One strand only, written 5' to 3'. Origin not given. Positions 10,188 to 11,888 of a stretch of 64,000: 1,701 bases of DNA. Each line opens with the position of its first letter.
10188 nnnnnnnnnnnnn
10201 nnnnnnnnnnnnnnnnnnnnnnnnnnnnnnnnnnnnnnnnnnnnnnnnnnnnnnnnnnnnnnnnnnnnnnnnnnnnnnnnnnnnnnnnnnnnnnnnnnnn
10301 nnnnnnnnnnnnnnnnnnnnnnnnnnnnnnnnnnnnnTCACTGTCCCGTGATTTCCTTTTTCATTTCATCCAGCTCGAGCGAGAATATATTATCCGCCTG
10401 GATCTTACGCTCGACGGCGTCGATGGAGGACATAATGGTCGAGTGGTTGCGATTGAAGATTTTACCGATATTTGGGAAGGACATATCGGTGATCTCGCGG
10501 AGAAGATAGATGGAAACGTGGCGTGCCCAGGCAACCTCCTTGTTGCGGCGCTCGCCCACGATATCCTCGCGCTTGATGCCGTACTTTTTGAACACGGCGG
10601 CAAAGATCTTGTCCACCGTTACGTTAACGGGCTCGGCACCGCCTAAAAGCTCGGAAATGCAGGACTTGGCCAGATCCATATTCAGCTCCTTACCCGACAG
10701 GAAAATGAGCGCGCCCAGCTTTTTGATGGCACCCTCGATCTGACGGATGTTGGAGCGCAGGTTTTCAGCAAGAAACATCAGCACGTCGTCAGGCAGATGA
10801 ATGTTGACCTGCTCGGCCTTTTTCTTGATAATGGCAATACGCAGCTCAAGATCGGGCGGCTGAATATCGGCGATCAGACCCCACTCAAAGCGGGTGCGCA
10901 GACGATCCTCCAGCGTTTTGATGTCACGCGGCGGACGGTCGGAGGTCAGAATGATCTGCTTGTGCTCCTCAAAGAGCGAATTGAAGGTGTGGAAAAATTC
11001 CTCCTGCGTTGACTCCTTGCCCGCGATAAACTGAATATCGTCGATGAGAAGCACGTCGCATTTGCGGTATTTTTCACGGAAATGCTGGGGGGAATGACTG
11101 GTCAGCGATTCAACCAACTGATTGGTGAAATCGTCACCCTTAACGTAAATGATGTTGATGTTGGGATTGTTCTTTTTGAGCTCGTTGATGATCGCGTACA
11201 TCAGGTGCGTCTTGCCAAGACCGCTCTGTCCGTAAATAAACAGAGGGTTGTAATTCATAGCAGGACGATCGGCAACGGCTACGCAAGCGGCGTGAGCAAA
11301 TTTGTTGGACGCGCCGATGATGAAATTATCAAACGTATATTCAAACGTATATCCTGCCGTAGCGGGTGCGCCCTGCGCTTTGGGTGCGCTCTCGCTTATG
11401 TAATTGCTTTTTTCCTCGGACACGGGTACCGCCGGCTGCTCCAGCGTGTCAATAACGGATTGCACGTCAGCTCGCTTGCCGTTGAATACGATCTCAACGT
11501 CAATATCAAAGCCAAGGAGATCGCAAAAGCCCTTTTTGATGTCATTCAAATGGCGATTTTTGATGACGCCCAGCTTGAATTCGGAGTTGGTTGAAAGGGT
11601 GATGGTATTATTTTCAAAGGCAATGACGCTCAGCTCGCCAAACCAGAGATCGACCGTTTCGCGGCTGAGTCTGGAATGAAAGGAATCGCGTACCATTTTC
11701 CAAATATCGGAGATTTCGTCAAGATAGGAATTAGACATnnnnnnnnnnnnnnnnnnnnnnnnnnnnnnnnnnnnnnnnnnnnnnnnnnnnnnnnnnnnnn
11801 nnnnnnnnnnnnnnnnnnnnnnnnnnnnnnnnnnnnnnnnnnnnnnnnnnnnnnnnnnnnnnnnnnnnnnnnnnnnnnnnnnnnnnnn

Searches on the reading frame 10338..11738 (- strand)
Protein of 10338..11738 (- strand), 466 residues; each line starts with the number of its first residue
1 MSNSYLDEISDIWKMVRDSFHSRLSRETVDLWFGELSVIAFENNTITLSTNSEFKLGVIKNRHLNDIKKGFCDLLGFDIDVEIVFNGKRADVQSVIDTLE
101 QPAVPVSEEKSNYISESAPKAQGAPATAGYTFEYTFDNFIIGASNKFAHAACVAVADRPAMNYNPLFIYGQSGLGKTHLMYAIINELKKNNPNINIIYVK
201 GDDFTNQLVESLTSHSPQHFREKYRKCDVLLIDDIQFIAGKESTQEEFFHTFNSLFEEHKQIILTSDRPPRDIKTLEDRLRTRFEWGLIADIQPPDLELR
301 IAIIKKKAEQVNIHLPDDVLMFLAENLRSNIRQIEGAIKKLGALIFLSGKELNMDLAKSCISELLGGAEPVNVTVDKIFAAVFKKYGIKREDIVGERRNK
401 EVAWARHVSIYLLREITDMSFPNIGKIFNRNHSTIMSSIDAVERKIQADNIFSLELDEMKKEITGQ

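Call 9: find_encoding_contigs(protein=window:10338-11738:-, flank=10000, max_places=6)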
Protein window:10338-11738:- (466 aa): 22 contigs read that carry it; 6 places shown.
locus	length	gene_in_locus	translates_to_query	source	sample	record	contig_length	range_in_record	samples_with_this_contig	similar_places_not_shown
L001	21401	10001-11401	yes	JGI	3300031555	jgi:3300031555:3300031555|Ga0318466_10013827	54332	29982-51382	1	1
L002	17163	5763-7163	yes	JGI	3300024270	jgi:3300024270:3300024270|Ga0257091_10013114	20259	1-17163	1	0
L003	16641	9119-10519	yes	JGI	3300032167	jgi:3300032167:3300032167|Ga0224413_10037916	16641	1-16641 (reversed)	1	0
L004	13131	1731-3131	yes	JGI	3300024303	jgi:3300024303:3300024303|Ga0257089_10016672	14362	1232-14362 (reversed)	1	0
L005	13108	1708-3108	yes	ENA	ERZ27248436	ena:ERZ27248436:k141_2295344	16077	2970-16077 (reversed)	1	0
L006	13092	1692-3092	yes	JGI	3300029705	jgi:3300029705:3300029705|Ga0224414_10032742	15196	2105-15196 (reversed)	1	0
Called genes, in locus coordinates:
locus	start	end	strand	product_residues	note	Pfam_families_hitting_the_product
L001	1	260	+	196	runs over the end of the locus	PF02545:Maf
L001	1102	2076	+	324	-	PF00022:Actin (faint), PF06723:MreB_Mbl, PF00012:HSP70, PF14450:FtsA (weak)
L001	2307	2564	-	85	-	-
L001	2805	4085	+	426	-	PF02517:Rce1-like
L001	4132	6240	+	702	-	PF03717:PBP_dimer, PF00905:Transpeptidase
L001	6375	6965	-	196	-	-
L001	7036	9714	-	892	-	PF00122:E1-E2_ATPase, PF00702:Hydrolase, PF00403:HMA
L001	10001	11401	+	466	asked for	PF11638:DnaA_N (weak), PF00308:Bac_DnaA, PF01695:IstB_IS21 (weak), PF01637:ATPase_2 (faint), PF13401:AAA_22 (faint), PF00004:AAA, PF13173:AAA_14, PF08299:Bac_DnaA_C, +1 more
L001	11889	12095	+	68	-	-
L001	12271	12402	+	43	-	-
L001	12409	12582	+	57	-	-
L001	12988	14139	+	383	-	PF00712:DNA_pol3_beta, PF02767:DNA_pol3_beta_2, PF02768:DNA_pol3_beta_3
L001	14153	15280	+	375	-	PF02463:SMC_N, PF13175:AAA_15, PF13476:AAA_23, PF13304:AAA_21 (faint)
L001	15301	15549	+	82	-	-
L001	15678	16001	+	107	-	-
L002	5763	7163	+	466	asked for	PF11638:DnaA_N (weak), PF00308:Bac_DnaA, PF01695:IstB_IS21 (weak), PF01637:ATPase_2 (faint), PF13401:AAA_22 (faint), PF00004:AAA, PF13173:AAA_14, PF08299:Bac_DnaA_C, +1 more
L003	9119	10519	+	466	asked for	PF11638:DnaA_N (weak), PF00308:Bac_DnaA, PF01695:IstB_IS21 (weak), PF01637:ATPase_2 (faint), PF13401:AAA_22 (faint), PF00004:AAA, PF13173:AAA_14, PF08299:Bac_DnaA_C, +1 more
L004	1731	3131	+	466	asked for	PF11638:DnaA_N (weak), PF00308:Bac_DnaA, PF01695:IstB_IS21 (weak), PF01637:ATPase_2 (faint), PF13401:AAA_22 (faint), PF00004:AAA, PF13173:AAA_14, PF08299:Bac_DnaA_C, +1 more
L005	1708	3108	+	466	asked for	PF11638:DnaA_N (weak), PF00308:Bac_DnaA, PF01695:IstB_IS21 (weak), PF01637:ATPase_2 (faint), PF13401:AAA_22 (faint), PF00004:AAA, PF13173:AAA_14, PF08299:Bac_DnaA_C, +1 more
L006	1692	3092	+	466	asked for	PF11638:DnaA_N (weak), PF00308:Bac_DnaA, PF01695:IstB_IS21 (weak), PF01637:ATPase_2 (faint), PF13401:AAA_22 (faint), PF00004:AAA, PF13173:AAA_14, PF08299:Bac_DnaA_C, +1 more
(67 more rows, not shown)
